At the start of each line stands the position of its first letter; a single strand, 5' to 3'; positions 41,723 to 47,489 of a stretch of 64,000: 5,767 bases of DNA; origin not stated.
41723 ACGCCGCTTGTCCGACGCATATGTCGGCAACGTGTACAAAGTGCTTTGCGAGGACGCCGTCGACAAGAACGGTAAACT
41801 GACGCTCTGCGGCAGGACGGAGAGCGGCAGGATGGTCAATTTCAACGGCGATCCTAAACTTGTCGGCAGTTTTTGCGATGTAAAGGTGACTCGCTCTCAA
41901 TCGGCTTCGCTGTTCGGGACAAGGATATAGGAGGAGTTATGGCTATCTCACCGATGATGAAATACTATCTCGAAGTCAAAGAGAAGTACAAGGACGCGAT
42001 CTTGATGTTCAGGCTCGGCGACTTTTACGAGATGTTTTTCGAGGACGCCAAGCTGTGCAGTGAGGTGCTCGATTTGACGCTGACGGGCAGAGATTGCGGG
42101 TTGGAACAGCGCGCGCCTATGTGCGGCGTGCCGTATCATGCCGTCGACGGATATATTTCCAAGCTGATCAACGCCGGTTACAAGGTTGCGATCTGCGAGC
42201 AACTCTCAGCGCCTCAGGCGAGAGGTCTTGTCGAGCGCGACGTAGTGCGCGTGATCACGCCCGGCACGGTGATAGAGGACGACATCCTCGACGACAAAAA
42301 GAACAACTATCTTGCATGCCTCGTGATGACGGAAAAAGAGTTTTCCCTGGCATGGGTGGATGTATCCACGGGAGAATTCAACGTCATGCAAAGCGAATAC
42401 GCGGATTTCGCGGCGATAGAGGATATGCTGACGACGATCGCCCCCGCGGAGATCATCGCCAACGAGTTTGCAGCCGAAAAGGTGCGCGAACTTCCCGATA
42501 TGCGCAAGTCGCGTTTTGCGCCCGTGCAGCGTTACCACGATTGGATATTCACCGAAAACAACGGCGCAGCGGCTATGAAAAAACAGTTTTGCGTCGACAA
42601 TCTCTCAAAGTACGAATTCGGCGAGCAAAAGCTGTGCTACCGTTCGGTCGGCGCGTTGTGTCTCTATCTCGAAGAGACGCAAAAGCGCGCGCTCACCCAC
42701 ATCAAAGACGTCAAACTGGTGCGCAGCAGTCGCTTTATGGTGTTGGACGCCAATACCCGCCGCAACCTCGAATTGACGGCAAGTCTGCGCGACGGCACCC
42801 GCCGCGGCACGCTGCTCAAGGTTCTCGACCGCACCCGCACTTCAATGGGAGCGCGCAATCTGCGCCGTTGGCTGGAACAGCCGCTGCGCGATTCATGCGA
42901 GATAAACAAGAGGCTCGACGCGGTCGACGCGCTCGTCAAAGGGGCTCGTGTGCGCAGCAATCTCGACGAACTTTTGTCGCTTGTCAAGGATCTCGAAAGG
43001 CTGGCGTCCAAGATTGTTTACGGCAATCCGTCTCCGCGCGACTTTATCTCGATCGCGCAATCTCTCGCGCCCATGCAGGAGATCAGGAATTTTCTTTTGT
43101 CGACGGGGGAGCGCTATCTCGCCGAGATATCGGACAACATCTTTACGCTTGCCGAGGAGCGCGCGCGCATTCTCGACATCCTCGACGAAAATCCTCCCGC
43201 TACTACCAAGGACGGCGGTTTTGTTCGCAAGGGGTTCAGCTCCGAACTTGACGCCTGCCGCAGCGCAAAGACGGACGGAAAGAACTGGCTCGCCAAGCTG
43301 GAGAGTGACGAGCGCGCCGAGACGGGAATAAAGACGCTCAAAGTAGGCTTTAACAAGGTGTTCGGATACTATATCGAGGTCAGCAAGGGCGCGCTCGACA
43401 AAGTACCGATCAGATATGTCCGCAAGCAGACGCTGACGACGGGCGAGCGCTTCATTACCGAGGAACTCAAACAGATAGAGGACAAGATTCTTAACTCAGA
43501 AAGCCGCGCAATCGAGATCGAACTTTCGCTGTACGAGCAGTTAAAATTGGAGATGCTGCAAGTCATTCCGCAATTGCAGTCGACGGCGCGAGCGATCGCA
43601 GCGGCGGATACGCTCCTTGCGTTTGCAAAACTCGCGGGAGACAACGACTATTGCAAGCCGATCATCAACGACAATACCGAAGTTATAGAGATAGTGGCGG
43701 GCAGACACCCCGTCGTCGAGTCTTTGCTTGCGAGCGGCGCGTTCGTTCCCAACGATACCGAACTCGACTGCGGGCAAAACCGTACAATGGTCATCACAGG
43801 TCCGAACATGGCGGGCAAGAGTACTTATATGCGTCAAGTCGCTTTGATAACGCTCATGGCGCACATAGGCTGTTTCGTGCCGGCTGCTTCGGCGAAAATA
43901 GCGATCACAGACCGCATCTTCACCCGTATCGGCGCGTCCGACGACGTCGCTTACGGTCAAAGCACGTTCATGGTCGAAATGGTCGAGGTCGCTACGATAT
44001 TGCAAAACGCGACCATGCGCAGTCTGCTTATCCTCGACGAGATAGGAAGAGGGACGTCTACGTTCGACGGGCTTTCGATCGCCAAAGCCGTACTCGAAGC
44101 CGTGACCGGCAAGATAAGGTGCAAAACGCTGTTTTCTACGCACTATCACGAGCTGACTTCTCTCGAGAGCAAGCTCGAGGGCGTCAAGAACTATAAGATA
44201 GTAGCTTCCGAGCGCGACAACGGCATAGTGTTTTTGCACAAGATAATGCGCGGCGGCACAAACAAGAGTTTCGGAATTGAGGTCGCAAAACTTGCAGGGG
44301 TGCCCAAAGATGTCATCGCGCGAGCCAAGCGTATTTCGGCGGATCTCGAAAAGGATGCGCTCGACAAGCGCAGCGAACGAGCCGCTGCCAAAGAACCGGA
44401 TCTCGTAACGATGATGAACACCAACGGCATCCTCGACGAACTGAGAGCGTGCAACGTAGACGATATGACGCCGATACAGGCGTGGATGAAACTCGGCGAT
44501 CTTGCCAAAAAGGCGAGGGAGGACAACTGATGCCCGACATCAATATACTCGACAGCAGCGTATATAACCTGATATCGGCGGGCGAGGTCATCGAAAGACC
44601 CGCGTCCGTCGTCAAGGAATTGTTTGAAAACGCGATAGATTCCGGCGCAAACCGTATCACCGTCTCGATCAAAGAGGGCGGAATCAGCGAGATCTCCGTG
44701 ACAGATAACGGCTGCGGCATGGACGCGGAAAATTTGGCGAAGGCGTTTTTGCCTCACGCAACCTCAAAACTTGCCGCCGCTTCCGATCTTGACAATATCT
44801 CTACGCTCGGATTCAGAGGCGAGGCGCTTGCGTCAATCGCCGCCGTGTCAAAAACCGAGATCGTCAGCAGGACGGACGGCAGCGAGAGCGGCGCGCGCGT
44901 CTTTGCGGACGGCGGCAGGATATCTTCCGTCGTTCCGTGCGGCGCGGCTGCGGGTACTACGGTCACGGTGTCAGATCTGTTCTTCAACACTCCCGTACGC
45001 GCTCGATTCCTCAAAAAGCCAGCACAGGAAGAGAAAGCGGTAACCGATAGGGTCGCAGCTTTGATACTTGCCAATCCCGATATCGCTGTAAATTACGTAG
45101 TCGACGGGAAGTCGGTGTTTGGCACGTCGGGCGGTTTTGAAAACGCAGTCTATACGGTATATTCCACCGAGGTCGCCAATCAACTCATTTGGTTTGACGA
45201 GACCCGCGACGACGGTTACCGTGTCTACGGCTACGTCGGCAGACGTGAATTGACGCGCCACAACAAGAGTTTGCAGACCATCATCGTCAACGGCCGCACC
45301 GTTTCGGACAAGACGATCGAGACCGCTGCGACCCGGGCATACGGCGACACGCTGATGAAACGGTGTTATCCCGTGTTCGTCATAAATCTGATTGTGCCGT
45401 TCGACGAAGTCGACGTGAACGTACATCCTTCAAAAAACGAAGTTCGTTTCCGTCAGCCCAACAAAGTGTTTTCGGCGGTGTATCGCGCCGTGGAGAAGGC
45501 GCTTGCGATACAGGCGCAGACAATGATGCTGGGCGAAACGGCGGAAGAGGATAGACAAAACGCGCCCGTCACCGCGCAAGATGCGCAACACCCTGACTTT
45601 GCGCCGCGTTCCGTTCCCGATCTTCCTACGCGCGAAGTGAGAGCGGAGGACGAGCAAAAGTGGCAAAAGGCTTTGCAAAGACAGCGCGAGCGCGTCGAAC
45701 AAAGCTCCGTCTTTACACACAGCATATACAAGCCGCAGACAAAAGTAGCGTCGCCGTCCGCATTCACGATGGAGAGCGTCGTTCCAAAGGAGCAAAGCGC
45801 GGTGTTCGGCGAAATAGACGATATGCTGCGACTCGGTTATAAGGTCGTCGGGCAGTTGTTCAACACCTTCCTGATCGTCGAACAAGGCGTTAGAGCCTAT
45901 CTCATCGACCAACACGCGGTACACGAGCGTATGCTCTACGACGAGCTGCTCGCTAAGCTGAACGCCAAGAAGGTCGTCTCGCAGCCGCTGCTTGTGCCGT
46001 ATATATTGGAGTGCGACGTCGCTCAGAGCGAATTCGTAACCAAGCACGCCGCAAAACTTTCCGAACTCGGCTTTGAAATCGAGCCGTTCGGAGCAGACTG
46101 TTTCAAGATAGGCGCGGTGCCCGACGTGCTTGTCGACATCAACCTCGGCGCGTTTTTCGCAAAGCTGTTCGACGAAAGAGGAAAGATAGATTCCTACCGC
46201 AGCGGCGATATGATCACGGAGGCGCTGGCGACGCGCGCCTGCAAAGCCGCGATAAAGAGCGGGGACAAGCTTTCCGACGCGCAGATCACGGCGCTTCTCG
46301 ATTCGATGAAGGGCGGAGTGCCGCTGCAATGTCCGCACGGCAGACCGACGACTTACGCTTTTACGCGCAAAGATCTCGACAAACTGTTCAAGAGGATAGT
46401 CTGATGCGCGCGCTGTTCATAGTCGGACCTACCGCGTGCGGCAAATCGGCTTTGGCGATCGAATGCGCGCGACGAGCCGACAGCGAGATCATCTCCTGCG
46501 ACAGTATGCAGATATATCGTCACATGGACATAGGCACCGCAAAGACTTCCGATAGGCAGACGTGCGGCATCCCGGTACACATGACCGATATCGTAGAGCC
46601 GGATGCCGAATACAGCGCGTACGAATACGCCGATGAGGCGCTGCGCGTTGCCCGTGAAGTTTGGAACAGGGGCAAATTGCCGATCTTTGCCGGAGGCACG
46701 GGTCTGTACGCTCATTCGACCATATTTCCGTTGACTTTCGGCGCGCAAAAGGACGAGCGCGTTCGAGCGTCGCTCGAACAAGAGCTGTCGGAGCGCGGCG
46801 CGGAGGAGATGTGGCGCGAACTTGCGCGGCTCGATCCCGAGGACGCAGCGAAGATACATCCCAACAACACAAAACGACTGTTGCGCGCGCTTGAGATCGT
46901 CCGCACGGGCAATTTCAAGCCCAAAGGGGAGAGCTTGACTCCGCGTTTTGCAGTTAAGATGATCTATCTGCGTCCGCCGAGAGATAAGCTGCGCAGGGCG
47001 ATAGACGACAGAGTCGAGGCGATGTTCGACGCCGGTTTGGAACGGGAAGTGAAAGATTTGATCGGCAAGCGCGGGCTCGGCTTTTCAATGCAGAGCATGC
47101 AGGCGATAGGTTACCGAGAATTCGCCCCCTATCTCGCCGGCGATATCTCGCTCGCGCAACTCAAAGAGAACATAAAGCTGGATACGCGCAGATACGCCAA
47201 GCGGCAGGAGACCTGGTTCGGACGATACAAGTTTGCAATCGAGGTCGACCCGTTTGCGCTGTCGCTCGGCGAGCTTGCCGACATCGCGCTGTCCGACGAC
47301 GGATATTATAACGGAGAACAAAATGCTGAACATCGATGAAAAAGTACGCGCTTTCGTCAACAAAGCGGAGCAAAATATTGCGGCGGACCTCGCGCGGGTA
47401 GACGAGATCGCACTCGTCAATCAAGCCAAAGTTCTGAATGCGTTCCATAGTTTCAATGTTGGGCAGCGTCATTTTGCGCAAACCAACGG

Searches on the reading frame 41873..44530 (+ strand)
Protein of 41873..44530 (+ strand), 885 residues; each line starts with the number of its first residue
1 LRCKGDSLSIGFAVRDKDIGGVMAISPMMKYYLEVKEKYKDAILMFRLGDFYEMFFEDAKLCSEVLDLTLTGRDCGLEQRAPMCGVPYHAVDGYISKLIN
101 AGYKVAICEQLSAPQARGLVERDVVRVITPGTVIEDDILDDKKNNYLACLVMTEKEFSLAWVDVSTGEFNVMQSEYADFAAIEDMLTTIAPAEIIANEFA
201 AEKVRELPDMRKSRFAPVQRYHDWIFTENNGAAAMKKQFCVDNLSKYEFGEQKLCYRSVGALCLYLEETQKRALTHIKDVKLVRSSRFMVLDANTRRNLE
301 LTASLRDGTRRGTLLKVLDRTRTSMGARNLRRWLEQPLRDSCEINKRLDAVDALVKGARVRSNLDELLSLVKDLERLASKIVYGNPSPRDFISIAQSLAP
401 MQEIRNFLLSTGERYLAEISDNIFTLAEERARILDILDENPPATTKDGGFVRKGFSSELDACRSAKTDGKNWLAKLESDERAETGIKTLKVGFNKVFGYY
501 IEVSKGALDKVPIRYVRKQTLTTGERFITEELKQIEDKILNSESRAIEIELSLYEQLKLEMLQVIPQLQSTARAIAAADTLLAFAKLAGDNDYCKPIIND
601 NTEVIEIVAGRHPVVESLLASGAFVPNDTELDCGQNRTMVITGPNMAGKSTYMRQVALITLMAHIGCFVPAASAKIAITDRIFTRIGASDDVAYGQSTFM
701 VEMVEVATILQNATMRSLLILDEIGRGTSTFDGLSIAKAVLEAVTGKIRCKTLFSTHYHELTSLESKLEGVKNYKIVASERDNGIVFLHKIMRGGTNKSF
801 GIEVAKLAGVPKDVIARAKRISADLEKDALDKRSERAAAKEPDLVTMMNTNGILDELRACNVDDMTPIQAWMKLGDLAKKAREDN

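Call 32: search_protein_families(library=pfam, proteins=[window:41873-44530:+], max_evalue=0.00001)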
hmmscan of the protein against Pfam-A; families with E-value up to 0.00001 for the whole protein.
window:41873-44530:+ (885 aa): 5 families
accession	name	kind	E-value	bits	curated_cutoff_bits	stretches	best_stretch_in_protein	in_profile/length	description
PF00488.27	MutS_V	-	2.9e-85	285.4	30.2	1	639-826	1-188/188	MutS domain V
PF05192.23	MutS_III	-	2.8e-46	158.8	34.1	1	294-585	1-194/194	MutS domain III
PF01624.25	MutS_I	-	1.7e-43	147.9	20.6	1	27-136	2-112/113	MutS domain I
PF05190.23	MutS_IV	-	1.1e-29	103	22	1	454-544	1-91/92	MutS family domain IV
PF05188.22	MutS_II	-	2e-22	80.4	25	1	145-278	1-133/133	MutS domain II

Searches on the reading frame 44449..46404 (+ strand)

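Call 32: search_protein_families(library=pfam, proteins=[window:44449-46404:+], max_evalue=0.00001)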
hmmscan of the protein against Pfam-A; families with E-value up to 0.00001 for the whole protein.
window:44449-46404:+ (651 aa): 4 families
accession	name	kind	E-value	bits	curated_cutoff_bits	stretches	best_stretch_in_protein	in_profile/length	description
PF01119.25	DNA_mis_repair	-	5.9e-34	116.7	26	1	235-352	2-118/119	DNA mismatch repair protein, C-terminal domain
PF08676.16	MutL_C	-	5.8e-32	110.8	25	1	467-608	1-142/142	MutL C terminal dimerisation domain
PF13589.12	HATPase_c_3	-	2.6e-12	47.4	25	1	52-149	4-101/137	Histidine kinase-, DNA gyrase B-, and HSP90-like ATPase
PF02518.31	HATPase_c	-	3.2e-09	37.6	26.4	1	49-113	4-64/111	Histidine kinase-, DNA gyrase B-, and HSP90-like ATPase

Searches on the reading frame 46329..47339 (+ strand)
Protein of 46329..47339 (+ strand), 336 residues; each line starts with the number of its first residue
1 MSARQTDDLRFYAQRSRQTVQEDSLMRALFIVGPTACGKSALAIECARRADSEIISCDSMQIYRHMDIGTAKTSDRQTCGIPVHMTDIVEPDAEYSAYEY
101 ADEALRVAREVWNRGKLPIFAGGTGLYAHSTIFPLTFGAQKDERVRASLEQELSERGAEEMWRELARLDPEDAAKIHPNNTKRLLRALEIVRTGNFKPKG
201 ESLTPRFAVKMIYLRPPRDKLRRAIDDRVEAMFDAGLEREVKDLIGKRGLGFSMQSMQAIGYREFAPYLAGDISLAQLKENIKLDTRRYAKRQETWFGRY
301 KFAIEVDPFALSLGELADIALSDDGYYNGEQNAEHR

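Call 32: search_protein_families(library=pfam, proteins=[window:46329-47339:+], max_evalue=0.00001)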
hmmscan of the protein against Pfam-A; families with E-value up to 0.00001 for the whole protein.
window:46329-47339:+ (336 aa): 1 family
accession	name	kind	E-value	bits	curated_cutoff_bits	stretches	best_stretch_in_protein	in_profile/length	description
PF01715.23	IPPT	-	9.9e-75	251.8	23.6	1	61-299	1-242/243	IPP transferase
